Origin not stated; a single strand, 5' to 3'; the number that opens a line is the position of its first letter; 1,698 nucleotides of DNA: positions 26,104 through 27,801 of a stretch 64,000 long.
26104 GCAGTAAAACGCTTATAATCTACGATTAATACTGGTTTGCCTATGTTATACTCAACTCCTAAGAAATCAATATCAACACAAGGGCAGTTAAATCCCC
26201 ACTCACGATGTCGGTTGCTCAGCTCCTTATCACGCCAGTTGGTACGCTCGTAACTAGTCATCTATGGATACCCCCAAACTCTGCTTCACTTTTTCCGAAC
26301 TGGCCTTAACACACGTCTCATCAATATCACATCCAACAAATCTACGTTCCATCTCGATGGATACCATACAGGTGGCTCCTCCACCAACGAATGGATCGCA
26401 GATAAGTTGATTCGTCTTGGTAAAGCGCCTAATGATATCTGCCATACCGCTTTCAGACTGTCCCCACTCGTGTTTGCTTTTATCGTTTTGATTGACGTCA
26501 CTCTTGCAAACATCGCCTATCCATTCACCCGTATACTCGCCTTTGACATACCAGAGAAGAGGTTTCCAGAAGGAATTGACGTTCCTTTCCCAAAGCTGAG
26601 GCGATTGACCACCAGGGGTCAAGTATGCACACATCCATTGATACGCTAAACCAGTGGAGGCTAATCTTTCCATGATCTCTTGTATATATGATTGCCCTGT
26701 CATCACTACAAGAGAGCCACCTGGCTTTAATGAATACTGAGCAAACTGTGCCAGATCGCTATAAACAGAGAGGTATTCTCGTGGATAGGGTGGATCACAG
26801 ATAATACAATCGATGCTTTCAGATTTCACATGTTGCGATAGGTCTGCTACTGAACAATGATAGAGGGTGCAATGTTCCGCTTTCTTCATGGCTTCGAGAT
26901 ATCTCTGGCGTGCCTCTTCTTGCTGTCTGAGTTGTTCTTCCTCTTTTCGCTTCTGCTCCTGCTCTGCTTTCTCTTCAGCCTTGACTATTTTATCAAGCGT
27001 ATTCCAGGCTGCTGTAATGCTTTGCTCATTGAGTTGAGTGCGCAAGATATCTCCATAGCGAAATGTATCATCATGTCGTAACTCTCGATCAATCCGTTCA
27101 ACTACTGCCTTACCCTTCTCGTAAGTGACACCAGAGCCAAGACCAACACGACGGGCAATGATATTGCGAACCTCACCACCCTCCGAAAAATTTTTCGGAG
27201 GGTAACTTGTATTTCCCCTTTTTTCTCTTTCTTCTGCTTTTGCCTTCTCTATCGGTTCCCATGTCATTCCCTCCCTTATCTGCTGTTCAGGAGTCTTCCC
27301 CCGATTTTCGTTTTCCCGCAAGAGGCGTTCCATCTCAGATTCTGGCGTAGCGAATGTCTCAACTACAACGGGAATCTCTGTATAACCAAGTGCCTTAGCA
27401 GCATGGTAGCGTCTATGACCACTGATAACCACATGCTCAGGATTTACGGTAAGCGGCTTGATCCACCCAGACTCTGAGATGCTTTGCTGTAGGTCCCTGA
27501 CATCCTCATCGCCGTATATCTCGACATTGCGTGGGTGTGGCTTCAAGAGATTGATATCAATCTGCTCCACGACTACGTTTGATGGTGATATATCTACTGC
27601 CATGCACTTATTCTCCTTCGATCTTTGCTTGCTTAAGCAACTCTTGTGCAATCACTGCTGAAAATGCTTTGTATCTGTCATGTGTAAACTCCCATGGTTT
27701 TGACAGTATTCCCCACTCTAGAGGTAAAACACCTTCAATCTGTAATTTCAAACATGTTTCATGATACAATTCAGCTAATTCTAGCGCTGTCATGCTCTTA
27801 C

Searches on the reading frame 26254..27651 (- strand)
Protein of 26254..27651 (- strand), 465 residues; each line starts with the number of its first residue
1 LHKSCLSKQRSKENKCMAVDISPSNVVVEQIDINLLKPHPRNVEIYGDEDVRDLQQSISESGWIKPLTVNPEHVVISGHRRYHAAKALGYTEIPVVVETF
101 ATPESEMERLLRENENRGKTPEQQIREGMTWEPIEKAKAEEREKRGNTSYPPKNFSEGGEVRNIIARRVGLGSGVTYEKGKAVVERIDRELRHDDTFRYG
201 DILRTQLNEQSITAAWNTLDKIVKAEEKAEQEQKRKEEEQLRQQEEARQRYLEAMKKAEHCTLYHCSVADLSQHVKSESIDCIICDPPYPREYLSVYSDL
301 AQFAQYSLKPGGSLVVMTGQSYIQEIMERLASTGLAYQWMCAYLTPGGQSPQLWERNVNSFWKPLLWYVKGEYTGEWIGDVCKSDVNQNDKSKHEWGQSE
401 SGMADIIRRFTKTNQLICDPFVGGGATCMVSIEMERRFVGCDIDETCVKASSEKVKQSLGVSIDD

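Call 45: search_protein_families(library=phrogs, proteins=[window:26254-27651:-], max_evalue=0.00001)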
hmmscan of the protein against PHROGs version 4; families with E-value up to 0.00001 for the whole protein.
window:26254-27651:- (465 aa): 20 families
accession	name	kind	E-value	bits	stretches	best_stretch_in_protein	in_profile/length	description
phrog_498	-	other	7.1e-30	105.1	2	7-116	14-125/633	DNA methyltransferase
phrog_12047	-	DNA, RNA and nucleotide metabolism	1.1e-24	88.6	1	31-262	3-238/301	ParB-like partition nuclease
phrog_67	-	other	3.3e-24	86.9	1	216-458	86-346/743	DNA methyltransferase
phrog_4715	-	DNA, RNA and nucleotide metabolism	1.2e-20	74.5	1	28-257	147-366/630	ParB-like partition protein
phrog_620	-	DNA, RNA and nucleotide metabolism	2.2e-18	68.1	1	28-114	9-95/217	ParB-like partition protein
phrog_940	-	DNA, RNA and nucleotide metabolism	7.2e-14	52.8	1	27-120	5-98/388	nuclease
phrog_8071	-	DNA, RNA and nucleotide metabolism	8.9e-14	52.5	1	25-116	4-95/389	ParB-like partition protein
phrog_6218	-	DNA, RNA and nucleotide metabolism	2.9e-13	50.8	1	30-117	7-99/506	ParB-like partition protein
phrog_930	-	DNA, RNA and nucleotide metabolism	5.4e-13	50.3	1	25-99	4-78/223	ParB-like partition protein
phrog_3264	-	DNA, RNA and nucleotide metabolism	1.5e-12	48.8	1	24-115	45-139/337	ParB-like partition protein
phrog_15396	-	DNA, RNA and nucleotide metabolism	3.1e-11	44.6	1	28-99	4-75/258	ParB-like partition nuclease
phrog_3951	-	unknown function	3.8e-10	40.7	1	22-118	12-113/301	-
phrog_18056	-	DNA, RNA and nucleotide metabolism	3.8e-09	36.9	1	29-112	4-87/387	ParB-like partition nuclease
phrog_723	-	DNA, RNA and nucleotide metabolism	2.8e-08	34.8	1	25-96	10-84/223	ParB-like partition protein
phrog_5475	-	unknown function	4e-08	33.5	1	28-101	3-75/458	-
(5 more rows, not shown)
